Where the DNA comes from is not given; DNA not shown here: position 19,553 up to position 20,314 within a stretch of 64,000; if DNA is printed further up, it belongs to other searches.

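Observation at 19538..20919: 1.4-kb module inserted between folE and ftsH: TGACA operator array + coupled leader ORF + RHH-domain protein + DUF4097 toastrack protein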

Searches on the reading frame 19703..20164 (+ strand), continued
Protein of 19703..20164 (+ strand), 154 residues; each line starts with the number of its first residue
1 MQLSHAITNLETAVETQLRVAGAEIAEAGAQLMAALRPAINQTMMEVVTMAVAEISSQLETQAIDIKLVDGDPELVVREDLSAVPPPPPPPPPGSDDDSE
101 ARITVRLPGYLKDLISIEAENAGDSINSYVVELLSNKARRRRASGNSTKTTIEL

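Call 43: predict_structure(alignment_id=A2)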
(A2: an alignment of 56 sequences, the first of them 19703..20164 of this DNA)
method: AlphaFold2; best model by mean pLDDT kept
length: 154 residues; sequences in the alignment: 56
mean_pLDDT: 88.5   pTM: 0.53
mean pLDDT of the five models: 88.5, 88.4, 88.3, 86.9, 86.8
residues with pLDDT >= 90: 103; 70-90: 31; 50-70: 20; < 50: 0
segments of 3 or more residues with pLDDT < 50: none
pLDDT, mean of each block of 10 residues (from residue 1): 91 97 98 97 96 95 94 94 87 68 87 96 95 85 60 59
secondary structure, 60 per line:
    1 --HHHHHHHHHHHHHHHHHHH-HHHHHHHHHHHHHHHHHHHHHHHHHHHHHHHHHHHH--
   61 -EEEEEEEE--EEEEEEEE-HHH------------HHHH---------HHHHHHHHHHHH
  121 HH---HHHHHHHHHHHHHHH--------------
elements in order: H3-21 H23-58 E62-69 E72-79 H96-99 H109-122 H126-140
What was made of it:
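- On Ribbon-helix-helix (Arc/MetJ/CopG) superfamily: In the AF2 model (pLDDT 88.5), helices 109-122 and 126-140 follow an extended 100-108 segment (call 43).
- AF2 model at pLDDT 88.5 (call 43).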

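Call 46: fold_search(model_id=the predicted structure, library=pdb)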
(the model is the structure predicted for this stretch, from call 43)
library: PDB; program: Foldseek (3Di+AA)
matches with E <= 10: 151; with E <= 0.001: 0
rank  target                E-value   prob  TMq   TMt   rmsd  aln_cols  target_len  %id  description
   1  1bdv_B                3.7e-01  0.99  0.26  0.71   4.8        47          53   21  ARC FV10 COCRYSTAL (released 1999-01-06)
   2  6zm5_a                5.4e-01  0.08  0.14  0.20  17.1       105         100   12  Human mitochondrial ribosome in complex with OXA1L, mRNA, A/A tRNA, P/P tRNA and nascent polypeptide (released 2021-01-13)
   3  6vlz_a                9.1e-01  0.06  0.13  0.17  13.5       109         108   11  Structure of the human mitochondrial ribosome-EF-G1 complex (ClassI) (released 2020-08-05)
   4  6zsb_a                1.3e+00  0.06  0.15  0.21  14.6        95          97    9  Human mitochondrial ribosome in complex with mRNA and P-site tRNA (released 2020-09-16)
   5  6gts_C                1.3e+00  0.92  0.28  0.51   4.4        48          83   21  Structure of the AtaT-AtaR complex bound DNA (released 2019-03-06)
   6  8eki_A                1.3e+00  0.23  0.34  0.31  23.5       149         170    9  CryoEM structure of the Dsl1 complex bound to SNAREs Sec20 and Use1 (released 2023-10-04)
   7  6r0y_G                1.4e+00  0.03  0.13  0.10  25.2       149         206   13  Thermus thermophilus V/A-type ATPase/synthase, rotational state 3 (released 2019-08-28)
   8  1u9p                  1.6e+00  0.72  0.25  0.39   4.1        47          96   26  Permuted single-chain Arc (released 2005-02-15)
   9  4hv0_B                1.7e+00  0.09  0.18  0.29  24.1       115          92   11  Structure and Function of AvtR, a Novel Transcriptional Regulator from a Hyperthermophilic Archaeal Lipothrixvirus (released 2012-11-21)
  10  8k2a_Lp               2.0e+00  0.04  0.13  0.21  15.6       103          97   12  Cryo-EM structure of the human 55S mitoribosome with Tigecycline (released 2024-07-10)
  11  8uu6_g                2.6e+00  0.09  0.18  0.19  13.9        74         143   20  Cryo-EM structure of the ratcheted Listeria innocua 70S ribosome in complex with p/E-tRNA (structure II-A) (released 2024-02-28)
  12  5zhc_A                2.6e+00  0.07  0.13  0.20  11.0        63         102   14  Crystal structure of the PadR-family transcriptional regulator Rv3488 of Mycobacterium tuberculosis H37Rv (released 2018-10-17)
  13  9hcd_a                2.6e+00  0.03  0.12  0.14  14.5       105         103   14  Mouse mitoribosome large subunit assembly intermediate (with uL16m) bound to MRM3-dimer, DDX28 and the MALSU-L0R8F8-mt (released 2025-06-11)
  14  2bsq_G                2.8e+00  0.80  0.27  0.61   2.0        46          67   24  FitAB bound to DNA (released 2006-08-24)
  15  2dpx_B                2.8e+00  0.12  0.12  0.14   5.5        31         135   26  Crystal Structure of human Rad GTPase (released 2006-08-08)
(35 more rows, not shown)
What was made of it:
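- On Ribbon-helix-helix (Arc/MetJ/CopG) superfamily: Foldseek matches Arc 1bdv at probability 0.99 and target TM-score 0.71, AtaR-DNA at 0.92, and FitA at rmsd 2.0 over 46 columns (call 46).
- Closest known: Arc / Mnt / CopG / MetJ / omega-type RHH autorepressors. Different: It follows a Pro-rich linker and an 80-residue N-terminal domain of unknown fold relationship (calls 43, 46).
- Foldseek matches Arc 1bdv at probability 0.99, and AtaR and FitA bound to DNA (call 46).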

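Call 55: search_dna_similar(query=window:19703-20164:+, collection=plasmids, mode=protein, max_evalue=0.001, max_rows=25)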
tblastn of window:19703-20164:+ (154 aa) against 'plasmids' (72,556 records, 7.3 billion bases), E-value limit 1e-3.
Records with a match: 23; places in all: 23; records where one place covers at least 80% of the query: 23.
Best place of each record, by identity: <60% 23.
By first word of the organism name: Streptomyces 21; Streptantibioticus 2.
By predicted mobility (MOB-suite, as given by PLSDB): non-mobilizable 19; mobilizable 4.
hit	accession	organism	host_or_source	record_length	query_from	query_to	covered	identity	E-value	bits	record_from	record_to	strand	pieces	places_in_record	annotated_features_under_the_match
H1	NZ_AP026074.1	Streptomyces nigrescens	-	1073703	1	144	94%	32.7%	1e-4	48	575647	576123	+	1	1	none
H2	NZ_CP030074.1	Streptomyces cadmiisoli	Whole organism,soil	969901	1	143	93%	29.3%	3e-6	52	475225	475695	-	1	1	toxin-antitoxin system HicB family antitoxin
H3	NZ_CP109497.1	Streptomyces sp. NBC_01431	-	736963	1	135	88%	30.9%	1e-4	48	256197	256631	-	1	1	hypothetical protein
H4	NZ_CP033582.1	Streptomyces sp. ADI95-16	-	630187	1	135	88%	30.8%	2e-4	47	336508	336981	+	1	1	toxin-antitoxin system HicB family antitoxin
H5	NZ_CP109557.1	Streptomyces sp. NBC_01387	-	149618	1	135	88%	30.1%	2e-5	50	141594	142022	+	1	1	hypothetical protein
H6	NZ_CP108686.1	Streptomyces sp. NBC_01014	-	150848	1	135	88%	30.1%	2e-5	50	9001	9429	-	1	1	hypothetical protein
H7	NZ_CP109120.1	Streptomyces sp. NBC_01766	-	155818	1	135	88%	30.1%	2e-5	50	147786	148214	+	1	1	hypothetical protein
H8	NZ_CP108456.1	Streptomyces sp. NBC_01267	-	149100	1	135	88%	30.1%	6e-5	49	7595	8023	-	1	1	hypothetical protein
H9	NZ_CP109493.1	Streptomyces sp. NBC_01435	-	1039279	1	136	88%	29.3%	4e-5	49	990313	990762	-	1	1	record has no annotation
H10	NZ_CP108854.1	Streptomyces sp. NBC_00841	-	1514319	1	135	88%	28.7%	2e-5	50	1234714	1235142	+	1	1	record has no annotation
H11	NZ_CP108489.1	Streptomyces sp. NBC_01244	-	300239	1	135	88%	28.4%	7e-5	49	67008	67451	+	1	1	hypothetical protein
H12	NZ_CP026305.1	Streptomyces lunaelactis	culture isolate,cave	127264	1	131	85%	28.8%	1e-4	48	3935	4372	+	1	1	hypothetical protein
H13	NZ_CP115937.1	Streptomyces goshikiensis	microorganism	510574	1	135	88%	27.8%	9e-5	49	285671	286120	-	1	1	hypothetical protein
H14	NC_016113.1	Streptantibioticus cattleyicolor NRRL 8057 = DSM 46488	-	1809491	1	136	88%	27.4%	1e-5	51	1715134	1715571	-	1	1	none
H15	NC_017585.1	Streptantibioticus cattleyicolor NRRL 8057 = DSM 46488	-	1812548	1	136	88%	27.4%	1e-5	51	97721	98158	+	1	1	none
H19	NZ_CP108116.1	Streptomyces sp. NBC_00212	-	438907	1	131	85%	28.1%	6e-6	52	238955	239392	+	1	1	toxin-antitoxin system HicB family antitoxin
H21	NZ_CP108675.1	Streptomyces sp. NBC_01022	-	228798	26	151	82%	29.0%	5e-4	46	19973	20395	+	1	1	hypothetical protein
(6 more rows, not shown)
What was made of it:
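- Copies occur on large Streptomyces plasmids (call 55).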

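Call 56: search_dna_similar(query=window:19703-20164:+, collection=phages, mode=protein, max_evalue=0.001, max_rows=15)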
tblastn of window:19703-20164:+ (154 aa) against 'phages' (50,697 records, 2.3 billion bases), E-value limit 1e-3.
No match.

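Call 57: get_annotated_region(hit=H12, flank=3500)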
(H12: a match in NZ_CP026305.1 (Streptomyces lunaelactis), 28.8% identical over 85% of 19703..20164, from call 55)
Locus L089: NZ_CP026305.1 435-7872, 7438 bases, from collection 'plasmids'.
description: Streptomyces lunaelactis strain MM109 plasmid pSLUN1, complete sequence
organism: Streptomyces lunaelactis (NCBI taxid 1535768)
taxonomy: Bacteria; Actinomycetota; Actinomycetes; Kitasatosporales; Streptomycetaceae; Streptomyces; Streptomyces lunaelactis
host: -; source: culture isolate,cave; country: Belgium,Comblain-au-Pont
typing (MOB-suite, as given by PLSDB): non-mobilizable
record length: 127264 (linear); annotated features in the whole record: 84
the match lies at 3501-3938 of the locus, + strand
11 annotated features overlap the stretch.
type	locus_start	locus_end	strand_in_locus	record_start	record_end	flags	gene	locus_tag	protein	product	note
CDS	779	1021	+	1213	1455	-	-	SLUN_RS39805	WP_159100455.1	hypothetical protein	-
CDS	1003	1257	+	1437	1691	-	-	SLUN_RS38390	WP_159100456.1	hypothetical protein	-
CDS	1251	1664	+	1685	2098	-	-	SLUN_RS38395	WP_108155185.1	hypothetical protein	-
CDS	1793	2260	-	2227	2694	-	-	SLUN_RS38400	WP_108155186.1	DUF1579 family protein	-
CDS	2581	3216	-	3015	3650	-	-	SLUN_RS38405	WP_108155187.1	RDD family protein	-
CDS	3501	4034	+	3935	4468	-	-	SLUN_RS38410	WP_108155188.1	hypothetical protein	-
CDS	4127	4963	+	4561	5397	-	-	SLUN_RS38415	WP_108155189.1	DUF4097 family beta strand repeat-containing protein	-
CDS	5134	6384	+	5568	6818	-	-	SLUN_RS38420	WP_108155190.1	cytochrome P450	-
CDS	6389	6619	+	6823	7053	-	-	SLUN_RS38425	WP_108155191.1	ferredoxin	-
CDS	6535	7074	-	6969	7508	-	-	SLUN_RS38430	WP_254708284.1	GtrA family protein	-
CDS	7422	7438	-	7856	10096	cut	-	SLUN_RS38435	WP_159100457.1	MMPL family transporter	-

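Call 58: get_annotated_region(hit=H2, flank=4000)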
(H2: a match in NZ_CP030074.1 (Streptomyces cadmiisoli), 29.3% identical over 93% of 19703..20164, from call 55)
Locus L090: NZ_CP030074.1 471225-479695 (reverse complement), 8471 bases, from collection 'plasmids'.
description: Streptomyces cadmiisoli strain ZFG47 plasmid unnamed1, complete sequence
organism: Streptomyces cadmiisoli (NCBI taxid 2184053)
taxonomy: Bacteria; Actinomycetota; Actinomycetes; Kitasatosporales; Streptomycetaceae; Streptomyces; Streptomyces cadmiisoli
host: -; source: Whole organism,soil; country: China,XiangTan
typing (MOB-suite, as given by PLSDB): non-mobilizable
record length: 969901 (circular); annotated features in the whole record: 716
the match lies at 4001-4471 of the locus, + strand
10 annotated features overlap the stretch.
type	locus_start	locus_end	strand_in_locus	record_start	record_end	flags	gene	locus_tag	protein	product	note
CDS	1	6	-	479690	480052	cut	-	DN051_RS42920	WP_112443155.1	hypothetical protein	-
CDS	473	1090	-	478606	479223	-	wrbA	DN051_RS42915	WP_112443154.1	NAD(P)H:quinone oxidoreductase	-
CDS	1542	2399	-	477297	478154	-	-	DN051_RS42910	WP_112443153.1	GNAT family N-acetyltransferase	-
CDS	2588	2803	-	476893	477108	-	-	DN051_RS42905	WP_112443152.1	hypothetical protein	-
CDS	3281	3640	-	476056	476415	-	-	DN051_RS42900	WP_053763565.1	DUF6204 family protein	-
CDS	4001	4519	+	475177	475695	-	-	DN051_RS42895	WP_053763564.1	toxin-antitoxin system HicB family antitoxin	-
CDS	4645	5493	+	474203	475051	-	-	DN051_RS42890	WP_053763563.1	DUF4097 family beta strand repeat-containing protein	-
CDS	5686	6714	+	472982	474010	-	-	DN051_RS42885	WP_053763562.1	ATP-binding cassette domain-containing protein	-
CDS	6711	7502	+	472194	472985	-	-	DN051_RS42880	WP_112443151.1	ABC transporter permease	-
CDS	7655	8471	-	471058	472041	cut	-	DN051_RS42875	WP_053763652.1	nitronate monooxygenase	-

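Call 67: get_annotated_region(hit=H1, flank=3500)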
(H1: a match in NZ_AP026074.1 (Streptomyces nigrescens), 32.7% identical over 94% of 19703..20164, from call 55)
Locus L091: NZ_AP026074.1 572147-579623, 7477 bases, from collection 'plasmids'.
description: Streptomyces nigrescens strain HEK616 plasmid SNP1
organism: Streptomyces nigrescens (NCBI taxid 1920)
taxonomy: Bacteria; Actinomycetota; Actinomycetes; Kitasatosporales; Streptomycetaceae; Streptomyces; Streptomyces nigrescens
host: -; source: -; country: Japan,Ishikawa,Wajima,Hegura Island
typing (MOB-suite, as given by PLSDB): non-mobilizable
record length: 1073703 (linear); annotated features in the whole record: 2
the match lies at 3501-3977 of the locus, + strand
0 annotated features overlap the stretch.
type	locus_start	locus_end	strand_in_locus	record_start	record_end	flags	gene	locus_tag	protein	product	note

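Call 68: get_annotated_region(hit=H5, flank=3500)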
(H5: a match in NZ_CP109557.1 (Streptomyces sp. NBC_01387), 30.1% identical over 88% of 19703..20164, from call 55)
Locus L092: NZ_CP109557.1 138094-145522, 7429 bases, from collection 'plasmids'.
description: Streptomyces sp. NBC_01387 plasmid unnamed1, complete sequence
organism: Streptomyces sp. NBC_01387 (NCBI taxid 2903849)
taxonomy: Bacteria; Actinomycetota; Actinomycetes; Kitasatosporales; Streptomycetaceae; Streptomyces; Streptomyces sp. NBC 01387
host: -; source: -; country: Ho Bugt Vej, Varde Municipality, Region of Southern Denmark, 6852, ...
typing (MOB-suite, as given by PLSDB): non-mobilizable; replicon rep_cluster_1910
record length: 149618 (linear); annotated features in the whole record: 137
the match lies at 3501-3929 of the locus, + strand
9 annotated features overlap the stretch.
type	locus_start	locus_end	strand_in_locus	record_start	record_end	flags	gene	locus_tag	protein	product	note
CDS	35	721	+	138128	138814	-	-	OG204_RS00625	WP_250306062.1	hypothetical protein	-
CDS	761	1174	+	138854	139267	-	-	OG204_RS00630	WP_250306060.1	hypothetical protein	-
CDS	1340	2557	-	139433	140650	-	-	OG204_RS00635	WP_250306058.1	beta-ketoacyl-[acyl-carrier-protein] synthase family protein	GO:0006633 - fatty acid biosynthetic process [Evidence IEA]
CDS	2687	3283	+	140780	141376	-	-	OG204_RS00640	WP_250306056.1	TetR family transcriptional regulator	-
CDS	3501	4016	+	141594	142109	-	-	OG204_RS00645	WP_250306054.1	hypothetical protein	-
CDS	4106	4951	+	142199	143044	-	-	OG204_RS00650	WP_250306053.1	DUF4097 family beta strand repeat-containing protein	-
CDS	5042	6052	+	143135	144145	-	-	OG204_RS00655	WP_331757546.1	ATP-binding cassette domain-containing protein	-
CDS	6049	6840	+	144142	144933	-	-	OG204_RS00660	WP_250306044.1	ABC transporter permease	-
CDS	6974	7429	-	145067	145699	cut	-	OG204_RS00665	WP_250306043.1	TetR/AcrR family transcriptional regulator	-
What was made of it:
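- Streptomyces versions continue into ABC transporter genes (calls 58, 68).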

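Call 69: get_annotated_region(hit=H14, flank=3500)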
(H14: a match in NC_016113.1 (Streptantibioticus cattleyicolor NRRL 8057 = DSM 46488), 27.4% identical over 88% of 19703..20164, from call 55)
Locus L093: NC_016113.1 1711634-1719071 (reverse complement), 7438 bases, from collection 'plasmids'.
description: Streptantibioticus cattleyicolor NRRL 8057 = DSM 46488 plasmid pSCAT, complete sequence
organism: Streptantibioticus cattleyicolor NRRL 8057 = DSM 46488 (NCBI taxid 1003195)
taxonomy: Bacteria; Actinomycetota; Actinomycetes; Kitasatosporales; Streptomycetaceae; Streptantibioticus; Streptantibioticus cattleyicolor; Streptantibioticus cattleyicolor NRRL 8057 = DSM 46488
host: -; source: -; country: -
typing (MOB-suite, as given by PLSDB): mobilizable; relaxase MOBP
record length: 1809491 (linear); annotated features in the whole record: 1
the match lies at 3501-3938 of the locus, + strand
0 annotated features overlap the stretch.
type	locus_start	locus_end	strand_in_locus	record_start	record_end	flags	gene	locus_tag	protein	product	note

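Call 70: get_annotated_region(hit=H19, flank=3500)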
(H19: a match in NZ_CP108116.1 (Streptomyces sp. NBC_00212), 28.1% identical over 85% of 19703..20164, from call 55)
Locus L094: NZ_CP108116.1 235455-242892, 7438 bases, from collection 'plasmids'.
description: Streptomyces sp. NBC_00212 plasmid unnamed1, complete sequence
organism: Streptomyces sp. NBC_00212 (NCBI taxid 2975684)
taxonomy: Bacteria; Actinomycetota; Actinomycetes; Kitasatosporales; Streptomycetaceae; Streptomyces; Streptomyces sp. NBC 00212
host: -; source: -; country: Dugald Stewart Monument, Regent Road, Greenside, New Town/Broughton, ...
typing (MOB-suite, as given by PLSDB): non-mobilizable
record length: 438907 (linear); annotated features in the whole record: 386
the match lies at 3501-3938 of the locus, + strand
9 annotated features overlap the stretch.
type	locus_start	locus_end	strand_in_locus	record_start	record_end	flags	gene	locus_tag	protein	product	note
CDS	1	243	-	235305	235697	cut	-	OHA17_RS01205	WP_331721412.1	VOC family protein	-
CDS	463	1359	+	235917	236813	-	-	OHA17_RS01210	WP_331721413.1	LysR family transcriptional regulator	GO:0006355 - regulation of DNA-templated transcription [Evidence IEA]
CDS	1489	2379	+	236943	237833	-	-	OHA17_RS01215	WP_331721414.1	LysR family transcriptional regulator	GO:0006355 - regulation of DNA-templated transcription [Evidence IEA]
CDS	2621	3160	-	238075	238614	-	-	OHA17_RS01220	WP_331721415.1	hypothetical protein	-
CDS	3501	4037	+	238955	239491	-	-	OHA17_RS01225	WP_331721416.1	toxin-antitoxin system HicB family antitoxin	-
CDS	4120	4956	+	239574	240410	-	-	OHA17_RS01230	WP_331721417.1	DUF4097 family beta strand repeat-containing protein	-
CDS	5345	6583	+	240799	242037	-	-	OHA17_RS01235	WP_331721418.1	cytochrome P450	-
CDS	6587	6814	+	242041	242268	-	-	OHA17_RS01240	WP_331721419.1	ferredoxin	-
CDS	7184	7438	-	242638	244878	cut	-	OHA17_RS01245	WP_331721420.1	MMPL family transporter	-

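Call 71: get_annotated_region(hit=H21, flank=3500)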
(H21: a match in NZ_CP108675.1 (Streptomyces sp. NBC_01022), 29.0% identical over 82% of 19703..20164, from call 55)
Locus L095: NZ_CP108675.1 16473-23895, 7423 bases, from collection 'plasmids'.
description: Streptomyces sp. NBC_01022 plasmid unnamed1
organism: Streptomyces sp. NBC_01022 (NCBI taxid 2903723)
taxonomy: Bacteria; Actinomycetota; Actinomycetes; Kitasatosporales; Streptomycetaceae; Streptomyces; Streptomyces sp. NBC 01022
host: -; source: -; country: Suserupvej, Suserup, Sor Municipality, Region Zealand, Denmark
typing (MOB-suite, as given by PLSDB): non-mobilizable; replicon rep_cluster_1974
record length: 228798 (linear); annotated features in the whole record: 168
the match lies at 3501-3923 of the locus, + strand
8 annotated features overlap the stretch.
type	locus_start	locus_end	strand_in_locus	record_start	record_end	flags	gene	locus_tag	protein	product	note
CDS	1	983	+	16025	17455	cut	ahcY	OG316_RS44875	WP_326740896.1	adenosylhomocysteinase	GO:0006730 - one-carbon metabolic process [Evidence IEA]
CDS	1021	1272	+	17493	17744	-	-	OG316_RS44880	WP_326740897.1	acyl-CoA carboxylase epsilon subunit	-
CDS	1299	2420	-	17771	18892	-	-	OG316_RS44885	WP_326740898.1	serine hydrolase domain-containing protein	-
CDS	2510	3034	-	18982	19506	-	-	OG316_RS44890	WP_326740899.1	hypothetical protein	-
CDS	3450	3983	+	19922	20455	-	-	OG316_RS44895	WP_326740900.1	hypothetical protein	-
CDS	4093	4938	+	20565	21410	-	-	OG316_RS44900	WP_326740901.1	DUF4097 family beta strand repeat-containing protein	-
CDS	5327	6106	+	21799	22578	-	-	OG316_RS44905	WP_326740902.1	alpha/beta fold hydrolase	-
CDS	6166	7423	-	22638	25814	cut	-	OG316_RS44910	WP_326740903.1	AMP-binding protein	-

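Call 79: search_protein_families(library=padloc, proteins=[window:19703-20164:+], max_evalue=0.1)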
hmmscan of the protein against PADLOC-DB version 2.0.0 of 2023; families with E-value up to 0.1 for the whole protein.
window:19703-20164:+ (154 aa): 0 families
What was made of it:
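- There are no PADLOC hits (call 79) and no copy in 50,697 phage records (call 56).
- Tried and rejected: No PADLOC hit (call 79), and no tblastn hit in the phage records (call 56).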

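Call 80: search_protein_families(library=phrogs, proteins=[window:19703-20164:+], max_evalue=0.1)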
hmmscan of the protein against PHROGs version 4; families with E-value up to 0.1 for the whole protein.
window:19703-20164:+ (154 aa): 13 families
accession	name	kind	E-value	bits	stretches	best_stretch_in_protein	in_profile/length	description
phrog_13890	-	unknown function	3.9e-05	24.6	1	102-144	19-61/73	-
phrog_2685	-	other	0.00017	23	1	101-135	19-53/161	partition protein ATPase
phrog_582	-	transcription regulation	0.00041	21.6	1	97-141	54-98/105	Arc-like repressor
phrog_8682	-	unknown function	0.0028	18.9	1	98-139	14-55/86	-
phrog_795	-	other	0.0035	18.7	1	97-136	14-53/116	partition protein ATPase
phrog_27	-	connector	0.0066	17.4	1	15-71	15-68/199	tail completion or Neck1 protein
phrog_1287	-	unknown function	0.0069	17.8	1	102-138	11-47/115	-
phrog_228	-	transcription regulation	0.014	16.2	1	99-148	9-58/251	Arc-like repressor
phrog_3178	-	transcription regulation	0.019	16.3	1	101-136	10-45/125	Arc-like DNA binding domain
phrog_9151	-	moron, auxiliary metabolic gene and host takeover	0.019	16.2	1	102-143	73-114/119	HicB-like antitoxin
phrog_17348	-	unknown function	0.025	15.7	1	29-102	43-119/164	-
phrog_7906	-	transcription regulation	0.028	16.2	0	102-147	11-56/111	Arc-like transcriptional regulator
phrog_30599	-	transcription regulation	0.038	15.5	1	101-139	11-49/100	transcriptional regulator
